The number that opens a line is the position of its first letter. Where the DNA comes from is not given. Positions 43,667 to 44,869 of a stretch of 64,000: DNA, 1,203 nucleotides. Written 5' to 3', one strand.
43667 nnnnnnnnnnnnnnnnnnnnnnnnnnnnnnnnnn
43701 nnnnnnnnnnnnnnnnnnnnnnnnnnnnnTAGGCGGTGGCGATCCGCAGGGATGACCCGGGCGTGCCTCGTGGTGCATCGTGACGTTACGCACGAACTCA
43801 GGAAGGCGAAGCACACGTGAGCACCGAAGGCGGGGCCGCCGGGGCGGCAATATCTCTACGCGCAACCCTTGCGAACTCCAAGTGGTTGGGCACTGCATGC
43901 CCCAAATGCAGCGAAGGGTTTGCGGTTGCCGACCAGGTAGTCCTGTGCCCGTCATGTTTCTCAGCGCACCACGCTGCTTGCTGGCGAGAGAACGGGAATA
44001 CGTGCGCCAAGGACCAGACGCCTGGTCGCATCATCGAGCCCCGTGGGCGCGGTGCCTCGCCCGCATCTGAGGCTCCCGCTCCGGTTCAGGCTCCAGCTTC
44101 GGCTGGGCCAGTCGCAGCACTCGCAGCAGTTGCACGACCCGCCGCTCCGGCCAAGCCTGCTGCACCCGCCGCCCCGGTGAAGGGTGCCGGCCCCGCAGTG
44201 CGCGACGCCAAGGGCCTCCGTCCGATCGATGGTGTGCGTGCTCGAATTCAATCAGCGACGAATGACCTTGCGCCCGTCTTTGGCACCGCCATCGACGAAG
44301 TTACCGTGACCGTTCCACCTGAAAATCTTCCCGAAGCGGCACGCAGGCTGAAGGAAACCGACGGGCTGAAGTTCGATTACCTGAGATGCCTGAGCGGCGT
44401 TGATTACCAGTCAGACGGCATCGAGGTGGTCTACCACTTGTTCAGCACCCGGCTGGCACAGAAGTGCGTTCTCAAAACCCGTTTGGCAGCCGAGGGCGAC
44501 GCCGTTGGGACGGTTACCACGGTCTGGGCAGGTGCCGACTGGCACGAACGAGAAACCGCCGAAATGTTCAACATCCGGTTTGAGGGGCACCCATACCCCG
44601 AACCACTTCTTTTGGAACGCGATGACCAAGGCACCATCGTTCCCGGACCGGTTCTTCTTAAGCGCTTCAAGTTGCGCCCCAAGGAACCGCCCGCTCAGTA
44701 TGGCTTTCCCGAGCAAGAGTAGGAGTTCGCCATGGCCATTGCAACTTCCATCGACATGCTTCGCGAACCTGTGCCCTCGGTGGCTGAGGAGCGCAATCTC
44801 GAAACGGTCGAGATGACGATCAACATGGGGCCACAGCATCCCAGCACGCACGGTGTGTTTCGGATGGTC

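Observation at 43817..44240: NuoC carries an N-terminal Cys4-His2-Cys zinc-finger (prokaryotic RING-like) domain plus a Pro/Ala-rich tether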

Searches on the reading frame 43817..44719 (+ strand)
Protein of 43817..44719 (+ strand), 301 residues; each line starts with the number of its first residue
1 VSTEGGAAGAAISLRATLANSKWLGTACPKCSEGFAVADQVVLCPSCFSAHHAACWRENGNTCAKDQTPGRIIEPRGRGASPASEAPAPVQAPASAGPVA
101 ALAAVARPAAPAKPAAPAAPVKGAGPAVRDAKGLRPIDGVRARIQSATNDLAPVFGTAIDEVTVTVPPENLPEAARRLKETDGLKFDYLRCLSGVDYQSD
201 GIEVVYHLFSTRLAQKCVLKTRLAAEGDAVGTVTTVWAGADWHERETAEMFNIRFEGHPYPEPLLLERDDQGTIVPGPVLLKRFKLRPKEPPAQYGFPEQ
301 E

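Call 3: search_protein_families(library=pfam, proteins=[window:43817-44719:+], max_evalue=10)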
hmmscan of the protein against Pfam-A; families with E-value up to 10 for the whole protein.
window:43817-44719:+ (301 aa): 8 families
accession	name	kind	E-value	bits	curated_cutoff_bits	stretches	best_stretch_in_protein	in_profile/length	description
PF00329.25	Complex1_30kDa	-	1.2e-29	103.8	22.5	1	164-272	1-111/124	Respiratory-chain NADH dehydrogenase, 30 Kd subunit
PF14446.12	Prok-RING_1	-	9.7e-10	38.7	29.1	1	25-66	4-44/54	Prokaryotic RING finger family 1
PF13248.11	Zn_ribbon_3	-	0.036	14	27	1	26-47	3-22/26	zinc-ribbon domain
PF13901.12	RH_dom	-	0.55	10.5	28.1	1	25-65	155-200/206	Rubicon Homology Domain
PF00628.35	PHD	-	0.6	10.6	24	1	28-59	1-31/47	PHD-finger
PF16014.10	SAP130_C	-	0.93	8.9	27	1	71-179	101-210/406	Histone deacetylase complex subunit SAP130 C-terminus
PF13639.12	zf-RING_2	-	1.9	9.3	27.3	1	27-63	2-40/44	Ring finger domain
PF13717.11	Zn_ribbon_4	-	2.3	8.7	30.3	1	27-41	4-25/36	zinc-ribbon domain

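Call 4: search_protein_families(library=ncbifam, proteins=[window:43817-44719:+], max_evalue=10)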
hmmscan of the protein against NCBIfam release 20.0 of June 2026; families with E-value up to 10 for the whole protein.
window:43817-44719:+ (301 aa): 18 families
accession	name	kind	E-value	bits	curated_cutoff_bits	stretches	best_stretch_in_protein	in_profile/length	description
TIGR01961.1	NuoC_fam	subfamily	2.6e-23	82.8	122.45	1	163-272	2-111/122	NADH (or F420H2) dehydrogenase, subunit C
NF005832.0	PRK07735.1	equivalog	5.3e-21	75.3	431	1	162-266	307-410/430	NADH-quinone oxidoreductase subunit C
NF005856.0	PRK07785.1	equivalog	2.9e-19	69.9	224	1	159-260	99-203/246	NADH-quinone oxidoreductase subunit C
NF009808.0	PRK13292.1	equivalog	7.4e-18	63.8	1156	1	144-273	231-367/791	NADH-quinone oxidoreductase subunit B/C/D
NF004733.0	PRK06074.1-5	equivalog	7.6e-17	61.6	225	1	142-259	11-129/203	NADH-quinone oxidoreductase subunit C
NF004735.0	PRK06074.2-2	equivalog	3.5e-16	59.5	176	1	163-269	30-135/158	NADH-quinone oxidoreductase subunit C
NF040611.1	F420_dehyd_FpoC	exception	1.5e-15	57.5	220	1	162-269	29-135/158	F420H2 dehydrogenase subunit FpoC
NF009141.0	PRK12494.1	equivalog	7.8e-15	55.2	175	1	163-272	45-156/175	NAD(P)H-quinone oxidoreductase subunit J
NF004737.0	PRK06074.2-4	equivalog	1.2e-14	54.5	144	1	176-272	28-117/150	NADH-quinone oxidoreductase subunit C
NF004730.0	PRK06074.1-1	equivalog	1.7e-14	54.1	193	1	140-260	8-137/200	NADH-quinone oxidoreductase subunit C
NF004734.0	PRK06074.2-1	equivalog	4.6e-12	46.2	169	1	162-273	28-142/164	NADH-quinone oxidoreductase subunit C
NF008728.0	PRK11742.1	equivalog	5.5e-12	44.8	840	1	201-272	94-165/598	NADH-quinone oxidoreductase subunit C/D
NF004736.0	PRK06074.2-3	equivalog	1.3e-11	44.5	239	1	179-268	55-145/183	NADH-quinone oxidoreductase subunit C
NF006304.0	PRK08491.1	equivalog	2.7e-11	43.5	228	1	162-272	59-167/263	NADH-quinone oxidoreductase subunit C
NF004731.0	PRK06074.1-3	equivalog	5e-11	42.8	303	1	161-259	26-125/207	NADH-quinone oxidoreductase subunit C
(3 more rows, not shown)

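Call 5: find_homologous_proteins(query=window:43817-44719:+, max_evalue=0.00001)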
Query window:43817-44719:+ (301 aa): 115 proteins with E <= 0.00001 among 8000 candidates.
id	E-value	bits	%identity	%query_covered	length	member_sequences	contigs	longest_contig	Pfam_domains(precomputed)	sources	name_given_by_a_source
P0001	3.1e-186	636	94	100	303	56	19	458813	PF00329.26,PF14446.13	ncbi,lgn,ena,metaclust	ncbi:MAG: NADH-quinone oxidoreductase subunit C [Chloroflexota bacterium]|metaclust:\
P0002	1.1e-179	614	85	100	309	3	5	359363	PF00329.26,PF14446.13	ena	-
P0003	1.9e-179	613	90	100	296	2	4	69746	PF00329.26,PF14446.13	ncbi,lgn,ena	-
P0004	5.6e-140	484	72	97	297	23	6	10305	PF00329.26,PF14446.13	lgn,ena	-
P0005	1.2e-135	469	68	97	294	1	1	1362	PF00329.26,PF14446.13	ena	-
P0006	3.1e-135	468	66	97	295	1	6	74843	PF00329.26,PF14446.13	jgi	jgi:NADH-quinone oxidoreductase subunit C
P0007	2.4e-134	465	69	97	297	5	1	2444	PF00329.26,PF14446.13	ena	-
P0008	8.8e-134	463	70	99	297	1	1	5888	PF00329.26,PF14446.13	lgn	-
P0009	1.2e-129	450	62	97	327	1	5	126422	PF00329.26,PF14446.13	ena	-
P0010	6.3e-115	401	73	58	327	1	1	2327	PF00329.26,PF14446.13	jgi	jgi:NADH-quinone oxidoreductase subunit C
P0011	1.6e-113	397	55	96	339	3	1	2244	PF00329.26,PF14446.13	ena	-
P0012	1.6e-113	397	71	58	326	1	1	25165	PF00329.26,PF14446.13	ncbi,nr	ncbi:MAG: NADH-quinone oxidoreductase subunit C [Chloroflexi bacterium]|nr:NADH-quinone oxidoreducta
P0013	3.8e-112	392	58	97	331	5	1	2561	PF00329.26,PF14446.13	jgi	jgi:NADH-quinone oxidoreductase subunit C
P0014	2.2e-111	390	69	58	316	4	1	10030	PF00329.26,PF14446.13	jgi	jgi:NADH-quinone oxidoreductase subunit C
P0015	4.0e-111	389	57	98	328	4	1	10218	PF00329.26,PF14446.13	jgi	-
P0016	2.9e-109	383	67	58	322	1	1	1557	PF00329.26,PF14446.13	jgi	jgi:NADH-quinone oxidoreductase subunit C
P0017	5.4e-109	382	54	97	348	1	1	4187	PF00329.26,PF14446.13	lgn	-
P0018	7.3e-109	382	56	98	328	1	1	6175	PF00329.26,PF14446.13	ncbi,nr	ncbi:MAG TPA: NADH-quinone oxidoreductase subunit C [Chloroflexota bacterium]|nr:NADH-quinone oxidor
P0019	1.1e-108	381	97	58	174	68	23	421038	PF00329.26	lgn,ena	-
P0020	1.4e-107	377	54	98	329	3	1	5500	PF00329.26,PF14446.13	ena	-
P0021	4.8e-106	372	66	23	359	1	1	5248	PF00329.26,PF14446.13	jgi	jgi:NADH-quinone oxidoreductase subunit C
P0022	1.4e-105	371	50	97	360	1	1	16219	PF00329.26,PF14446.13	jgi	jgi:NADH-quinone oxidoreductase subunit C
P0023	2.4e-104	367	49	100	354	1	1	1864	PF00329.26,PF14446.13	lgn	-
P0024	6.2e-104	365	52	99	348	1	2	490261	PF00329.26,PF14446.13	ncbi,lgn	-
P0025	4.9e-102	359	66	59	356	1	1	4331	PF00329.26,PF14446.13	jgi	jgi:NADH-quinone oxidoreductase subunit C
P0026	5.8e-99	349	50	96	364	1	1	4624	PF00329.26,PF14446.13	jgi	jgi:NADH-quinone oxidoreductase subunit C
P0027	4.3e-98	346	58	24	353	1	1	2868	PF00329.26,PF14446.13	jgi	jgi:NADH-quinone oxidoreductase subunit C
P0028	2.0e-84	301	78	55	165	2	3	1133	PF00329.26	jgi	jgi:NADH-quinone oxidoreductase subunit C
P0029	9.2e-82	293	70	57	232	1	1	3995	PF00329.26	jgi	jgi:NADH-quinone oxidoreductase subunit C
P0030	1.6e-80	288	71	57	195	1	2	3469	PF00329.26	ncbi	ncbi:MAG: NADH-quinone oxidoreductase subunit C, partial [Chloroflexota bacterium]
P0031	2.1e-78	281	71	57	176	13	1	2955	PF00329.26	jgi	jgi:NADH-quinone oxidoreductase subunit C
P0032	2.8e-78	281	66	58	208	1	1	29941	PF00329.26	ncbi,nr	ncbi:MAG TPA: NADH-quinone oxidoreductase subunit C, partial [Chloroflexota bacterium]|nr:NADH-quino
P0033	2.8e-76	275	70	58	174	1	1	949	PF00329.26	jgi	jgi:NADH-quinone oxidoreductase subunit C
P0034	3.9e-76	274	73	54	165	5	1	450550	PF00329.26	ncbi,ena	-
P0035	1.4e-75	272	73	54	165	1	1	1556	PF00329.26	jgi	jgi:NADH-quinone oxidoreductase subunit C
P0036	8.8e-75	270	47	89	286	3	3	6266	PF00329.26,PF14446.13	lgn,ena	-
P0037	2.8e-74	268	48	92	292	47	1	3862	PF00329.26,PF14446.13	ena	-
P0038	9.6e-74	266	72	54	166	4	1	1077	PF00329.26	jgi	jgi:NADH-quinone oxidoreductase subunit C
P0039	1.2e-72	263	72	54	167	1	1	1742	PF00329.26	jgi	jgi:NADH-quinone oxidoreductase subunit C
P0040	1.1e-71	259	69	56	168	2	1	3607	PF00329.26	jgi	jgi:NADH-quinone oxidoreductase subunit C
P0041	1.8e-71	259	70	54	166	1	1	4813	PF00329.26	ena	-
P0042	4.4e-71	257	68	55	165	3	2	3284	PF00329.26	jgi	jgi:NADH-quinone oxidoreductase subunit C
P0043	5.4e-71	257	47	93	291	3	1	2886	PF00329.26,PF14446.13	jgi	-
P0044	1.9e-70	255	67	55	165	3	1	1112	PF00329.26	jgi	jgi:NADH-quinone oxidoreductase subunit C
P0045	6.8e-68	247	67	54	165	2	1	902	PF00329.26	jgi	jgi:NADH-quinone oxidoreductase subunit C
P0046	2.8e-55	206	58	55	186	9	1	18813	PF00329.26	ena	-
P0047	5.1e-55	205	73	42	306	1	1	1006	PF00329.26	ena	-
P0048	1.2e-41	161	48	54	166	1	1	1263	PF00329.26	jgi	jgi:NADH-quinone oxidoreductase subunit C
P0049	2.5e-35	140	48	50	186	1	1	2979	PF00329.26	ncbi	-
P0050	3.6e-33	133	47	53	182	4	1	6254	PF00329.26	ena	-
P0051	4.3e-31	126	45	46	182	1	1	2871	PF00329.26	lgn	-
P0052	4.4e-29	120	50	45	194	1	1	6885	PF00329.26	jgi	jgi:NADH-quinone oxidoreductase subunit C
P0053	2.2e-28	117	54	38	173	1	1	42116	PF00329.26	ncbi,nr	ncbi:MAG: NADH-quinone oxidoreductase subunit C [Chloroflexi bacterium]|nr:NADH-quinone oxidoreducta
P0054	8.7e-28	115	47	43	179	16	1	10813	PF00329.26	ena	-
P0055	1.6e-26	111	53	36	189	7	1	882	PF00329.26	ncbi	-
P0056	2.8e-26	110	39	55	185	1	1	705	PF00329.26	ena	-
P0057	7.1e-26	109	51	36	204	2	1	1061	PF00329.26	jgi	jgi:NADH-quinone oxidoreductase subunit C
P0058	1.3e-25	108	63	26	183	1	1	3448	PF14446.13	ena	-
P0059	1.8e-25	108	49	30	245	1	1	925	PF00329.26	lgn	-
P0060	2.9e-25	107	58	27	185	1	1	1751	PF14446.13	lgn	-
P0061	6.2e-25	106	43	45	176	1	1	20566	PF00329.26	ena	-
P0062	7.1e-25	106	46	45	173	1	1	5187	PF00329.26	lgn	-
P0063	1.8e-24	104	42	42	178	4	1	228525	PF00329.26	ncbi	ncbi:MAG: hypothetical protein AMXMBFR23_13410 [Chloroflexota bacterium]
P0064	3.8e-24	103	43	42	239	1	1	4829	PF00329.26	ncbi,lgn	-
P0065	6.4e-24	103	43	47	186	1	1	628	PF00329.26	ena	-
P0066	1.5e-23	101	46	38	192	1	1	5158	PF00329.26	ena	-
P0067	2.1e-23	101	45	36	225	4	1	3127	PF00329.26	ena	-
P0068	3.3e-23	100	39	53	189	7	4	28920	PF00329.26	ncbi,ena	-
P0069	7.0e-23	99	55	35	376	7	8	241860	PF00329.26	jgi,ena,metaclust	metaclust:\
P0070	4.3e-22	97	38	43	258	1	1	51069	PF00329.26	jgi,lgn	-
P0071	7.3e-22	96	46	37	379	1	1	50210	PF00329.26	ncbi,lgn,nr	ncbi:MAG: hypothetical protein GEU28_00955 [Dehalococcoidia bacterium]|nr:hypothetical protein [Deha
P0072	7.4e-22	96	46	45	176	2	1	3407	PF00329.26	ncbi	-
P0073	2.3e-21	94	47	36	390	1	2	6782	PF00329.26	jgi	jgi:NADH:ubiquinone oxidoreductase subunit C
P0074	3.5e-21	94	52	35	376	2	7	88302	PF00329.26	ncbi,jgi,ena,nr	ncbi:NADH-quinone oxidoreductase subunit 5 [bacterium HR24]|nr:NADH-quinone oxidoreductase subunit 5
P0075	3.8e-21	93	49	36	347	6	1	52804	PF00329.26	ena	-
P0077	3.0e-20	91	52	36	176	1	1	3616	PF00329.26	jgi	jgi:NADH-quinone oxidoreductase subunit C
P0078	4.8e-20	90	49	35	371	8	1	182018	PF00329.26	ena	-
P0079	2.1e-19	88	44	36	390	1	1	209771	PF00329.26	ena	-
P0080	2.7e-19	87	49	38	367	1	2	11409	PF00329.26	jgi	jgi:NADH-quinone oxidoreductase subunit C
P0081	3.6e-19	87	48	36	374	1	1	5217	PF00329.26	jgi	jgi:NADH-quinone oxidoreductase subunit C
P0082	5.3e-19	86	38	51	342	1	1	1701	PF00329.26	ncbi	ncbi:MAG: NADH-quinone oxidoreductase subunit C, partial [Burkholderiales bacterium]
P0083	1.5e-18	85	47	37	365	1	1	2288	PF00329.26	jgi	jgi:NADH-quinone oxidoreductase subunit C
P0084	1.6e-18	85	44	38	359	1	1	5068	PF00329.26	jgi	jgi:NADH-quinone oxidoreductase subunit C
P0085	3.8e-18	84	40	41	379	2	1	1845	PF00329.26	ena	-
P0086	9.0e-18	82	45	36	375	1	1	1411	PF00329.26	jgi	jgi:NADH-quinone oxidoreductase subunit C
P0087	1.0e-17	82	47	36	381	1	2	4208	PF00329.26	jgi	jgi:NADH:ubiquinone oxidoreductase subunit C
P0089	3.3e-16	77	44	36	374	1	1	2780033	PF00329.26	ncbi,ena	-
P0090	4.1e-16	77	45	38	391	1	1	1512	PF00329.26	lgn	-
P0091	8.5e-16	76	45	22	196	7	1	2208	-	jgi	-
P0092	1.6e-15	75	38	35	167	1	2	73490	PF00329.26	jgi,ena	-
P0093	3.1e-15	74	42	39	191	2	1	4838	PF00329.26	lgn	-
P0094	6.1e-15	73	42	36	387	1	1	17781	PF00329.26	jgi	jgi:NADH-quinone oxidoreductase subunit C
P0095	1.2e-14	72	42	44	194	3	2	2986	PF00329.26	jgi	jgi:NADH-quinone oxidoreductase subunit C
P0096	5.1e-14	70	44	37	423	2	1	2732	PF00329.26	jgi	jgi:NADH-quinone oxidoreductase subunit C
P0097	8.2e-14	69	42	33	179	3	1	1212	PF00329.26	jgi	-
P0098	1.2e-13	69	43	32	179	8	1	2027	PF00329.26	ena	-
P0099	1.4e-13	69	43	35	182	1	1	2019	PF00329.26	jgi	jgi:NADH-quinone oxidoreductase subunit C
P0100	7.6e-13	66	43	29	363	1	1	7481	PF00329.26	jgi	jgi:NADH-quinone oxidoreductase subunit C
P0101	1.6e-12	65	44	35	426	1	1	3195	PF00329.26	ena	-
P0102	7.6e-12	63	44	35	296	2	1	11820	PF00329.26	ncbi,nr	ncbi:MAG TPA: NADH-quinone oxidoreductase subunit C, partial [Bacillota bacterium]|nr:NADH-quinone o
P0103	5.1e-11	60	38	38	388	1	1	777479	PF00329.26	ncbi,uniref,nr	ncbi:hypothetical protein GCM10010387_11430 [Streptomyces inusitatus]|uniref:NADH:ubiquinone oxidore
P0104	8.1e-11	60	40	32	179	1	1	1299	PF00329.26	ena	-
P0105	9.5e-11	59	29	44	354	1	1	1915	PF00329.26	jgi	jgi:NADH-quinone oxidoreductase subunit C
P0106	1.7e-10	59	44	28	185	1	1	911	PF00329.26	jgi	jgi:NADH-quinone oxidoreductase subunit C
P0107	1.9e-10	58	41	28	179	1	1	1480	PF00329.26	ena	-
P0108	2.0e-10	58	35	39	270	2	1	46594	PF00329.26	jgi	-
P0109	8.0e-10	56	41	36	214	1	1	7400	PF00329.26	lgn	-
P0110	6.4e-8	50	34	36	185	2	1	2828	PF00329.26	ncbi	-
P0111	1.1e-7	49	40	32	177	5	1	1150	PF00329.26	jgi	jgi:NADH-quinone oxidoreductase subunit C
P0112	4.4e-7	47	39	28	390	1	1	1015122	PF00329.26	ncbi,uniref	ncbi:NADH-quinone oxidoreductase subunit C [Streptomyces sp. NPDC002730]|uniref:NADH-quinone oxidore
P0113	8.0e-7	46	28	59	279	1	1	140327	PF00329.26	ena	-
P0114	1.0e-6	46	26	54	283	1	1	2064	PF00329.26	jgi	jgi:NADH-quinone oxidoreductase subunit C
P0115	3.7e-6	44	46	22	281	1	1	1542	PF00329.26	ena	-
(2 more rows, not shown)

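Call 9: find_related_loci(query=A1, collection=genome_contigs, flank=10000)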
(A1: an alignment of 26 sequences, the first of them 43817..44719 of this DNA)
Query A1 (301 aa) in genome_contigs; peptide patterns used: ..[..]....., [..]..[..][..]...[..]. (x = any residue, [..] = any of these).
600 stretches matched a pattern (row limit reached: there are more); 593 encode a relative of the query (tblastn E <= 1e-3); the best 80 are kept; 80 distinct loci.
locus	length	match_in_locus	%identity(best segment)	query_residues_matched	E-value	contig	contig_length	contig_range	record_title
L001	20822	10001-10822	47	17-294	5e-67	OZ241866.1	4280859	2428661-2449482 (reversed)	MAG: Chloroflexota bacterium isolate 648bf299-2263-4cbe-a927-b722e8dafbdb genome assembly, chromosome: 1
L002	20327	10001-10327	49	161-269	6e-30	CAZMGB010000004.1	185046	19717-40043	MAG TPA_asm: uncultured Dehalococcoidia bacterium isolate SRP323688_co1_256 genome assembly, contig: NODE_140_length_185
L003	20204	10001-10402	45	157-295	4e-30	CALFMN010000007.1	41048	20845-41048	MAG TPA_asm: uncultured Chloroflexi bacterium isolate SRR5457059_bin.76_CONCOCT_v1.1_MAG genome assembly, contig: ERZ795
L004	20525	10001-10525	37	109-294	1e-26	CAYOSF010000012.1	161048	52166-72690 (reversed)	MAG TPA_asm: uncultured Dehalococcoidia bacterium isolate SRP323688_co1_41 genome assembly, contig: NODE_182_length_1610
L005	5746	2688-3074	42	138-267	1e-26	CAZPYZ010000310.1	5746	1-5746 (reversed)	MAG TPA_asm: uncultured Dehalococcoidia bacterium isolate binchicken_co21_298 genome assembly, contig: NODE_17144_length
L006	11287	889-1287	41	140-272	6e-26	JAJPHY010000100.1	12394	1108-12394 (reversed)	MAG: Actinomycetota bacterium isolate Centralia_MAG_23 k107_26336547, whole genome shotgun sequence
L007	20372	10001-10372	41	146-269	9e-25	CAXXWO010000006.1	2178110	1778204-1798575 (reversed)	MAG: Dehalococcoidia bacterium isolate 204de4e1-c287-45d7-aaf3-804ba6232c2e genome assembly, contig: contig_6, whole gen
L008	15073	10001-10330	45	157-266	1e-24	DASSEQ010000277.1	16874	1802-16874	MAG TPA_asm: Mycobacteriales bacterium isolate SMAG_U982 k141_187258, whole genome shotgun sequence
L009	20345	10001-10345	45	161-272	3e-24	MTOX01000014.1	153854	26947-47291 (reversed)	MAG: Nitrospirae bacterium JdFR-88 JGI24020J35080_1000046, whole genome shotgun sequence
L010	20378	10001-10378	41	140-266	3e-24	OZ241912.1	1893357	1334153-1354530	MAG: Dehalococcoidia bacterium isolate 1b74dff9-3c1d-47af-b536-3faa717bbe64 genome assembly, chromosome: 1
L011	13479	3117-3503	41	140-272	7e-24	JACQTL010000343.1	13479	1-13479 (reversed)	MAG: Actinomycetota bacterium isolate NC_groundwater_1410_Ag_S-0.65um_73_24 S_p65_S5_coassembly_k141_4426951, whole geno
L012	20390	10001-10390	39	140-273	2e-23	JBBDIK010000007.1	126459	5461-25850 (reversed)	MAG: Actinomycetota bacterium isolate LejiaA_67_18 Lejia_A_244_length_126459_cov_11, whole genome shotgun sequence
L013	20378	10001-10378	41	140-266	3e-23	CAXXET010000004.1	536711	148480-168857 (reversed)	MAG: Dehalococcoidia bacterium isolate 2b4b04a0-9111-43d2-a146-f7996b42d8f3 genome assembly, contig: contig_4, whole gen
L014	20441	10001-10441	37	140-297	3e-23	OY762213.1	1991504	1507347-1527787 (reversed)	MAG: Dehalococcoidia bacterium isolate 03469a5e-dcd7-4577-8116-c1a2ee551a24 genome assembly, chromosome: 1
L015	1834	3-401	39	138-272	5e-23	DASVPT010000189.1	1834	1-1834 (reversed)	MAG TPA_asm: Actinomycetota bacterium isolate SMAG_U3186 k141_348398, whole genome shotgun sequence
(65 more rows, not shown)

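Call 10: find_encoding_contigs(protein=P0034, flank=6000, max_places=3)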
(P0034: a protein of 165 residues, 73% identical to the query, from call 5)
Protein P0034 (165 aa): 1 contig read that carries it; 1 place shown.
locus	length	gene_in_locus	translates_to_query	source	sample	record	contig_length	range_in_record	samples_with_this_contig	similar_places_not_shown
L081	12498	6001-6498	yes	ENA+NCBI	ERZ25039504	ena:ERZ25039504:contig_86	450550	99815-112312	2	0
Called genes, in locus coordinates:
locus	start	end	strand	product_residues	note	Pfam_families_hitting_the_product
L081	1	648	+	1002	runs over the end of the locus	PF20695:UbiD_N, PF01977:UbiD, PF20696:UbiD_C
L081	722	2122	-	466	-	PF02056:Glyco_hydro_4, PF11975:Glyco_hydro_4C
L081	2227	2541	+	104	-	PF21181:SsfX3_N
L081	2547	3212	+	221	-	PF14606:Lipase_GDSL_3, PF13472:Lipase_GDSL_2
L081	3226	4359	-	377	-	PF04616:Glyco_hydro_43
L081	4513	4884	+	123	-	PF00507:Oxidored_q4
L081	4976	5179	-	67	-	-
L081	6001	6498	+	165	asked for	PF00329:Complex1_30kDa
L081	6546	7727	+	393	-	PF00346:Complex1_49kDa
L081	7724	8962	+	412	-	PF00146:NADHdh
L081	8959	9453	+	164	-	PF12797:Fer4_2 (faint), PF13237:Fer4_10 (faint), PF12838:Fer4_7, PF13187:Fer4_9 (weak), PF13484:Fer4_16 (weak), PF00037:Fer4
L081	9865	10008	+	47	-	PF00499:Oxidored_q3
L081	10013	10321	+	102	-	PF00420:Oxidored_q2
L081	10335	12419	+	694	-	PF00662:Proton_antipo_N, PF00361:Proton_antipo_M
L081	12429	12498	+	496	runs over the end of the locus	PF00361:Proton_antipo_M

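Call 15: find_encoding_contigs(protein=P0058, flank=5000, max_places=4)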
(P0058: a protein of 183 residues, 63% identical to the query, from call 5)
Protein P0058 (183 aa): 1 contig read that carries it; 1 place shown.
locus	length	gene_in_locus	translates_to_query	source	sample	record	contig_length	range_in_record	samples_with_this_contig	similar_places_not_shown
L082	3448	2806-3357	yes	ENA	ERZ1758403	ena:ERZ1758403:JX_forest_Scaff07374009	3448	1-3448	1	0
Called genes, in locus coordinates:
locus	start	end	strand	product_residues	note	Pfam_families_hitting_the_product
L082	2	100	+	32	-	?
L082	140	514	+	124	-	-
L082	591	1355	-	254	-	PF00512:HisKA, PF02518:HATPase_c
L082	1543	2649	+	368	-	PF00155:Aminotran_1_2, PF01041:DegT_DnrJ_EryC1 (weak)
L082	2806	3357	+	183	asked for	PF14446:Prok-RING_1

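Call 16: find_encoding_contigs(protein=P0091, flank=5000, max_places=4)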
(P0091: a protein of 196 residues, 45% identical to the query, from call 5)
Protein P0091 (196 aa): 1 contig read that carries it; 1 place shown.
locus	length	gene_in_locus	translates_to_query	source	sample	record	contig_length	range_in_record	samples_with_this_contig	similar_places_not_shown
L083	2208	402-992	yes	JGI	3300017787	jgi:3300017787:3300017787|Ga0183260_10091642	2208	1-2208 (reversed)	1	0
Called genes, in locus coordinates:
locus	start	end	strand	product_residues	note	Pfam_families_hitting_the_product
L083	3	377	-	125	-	?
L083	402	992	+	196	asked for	-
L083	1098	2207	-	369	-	?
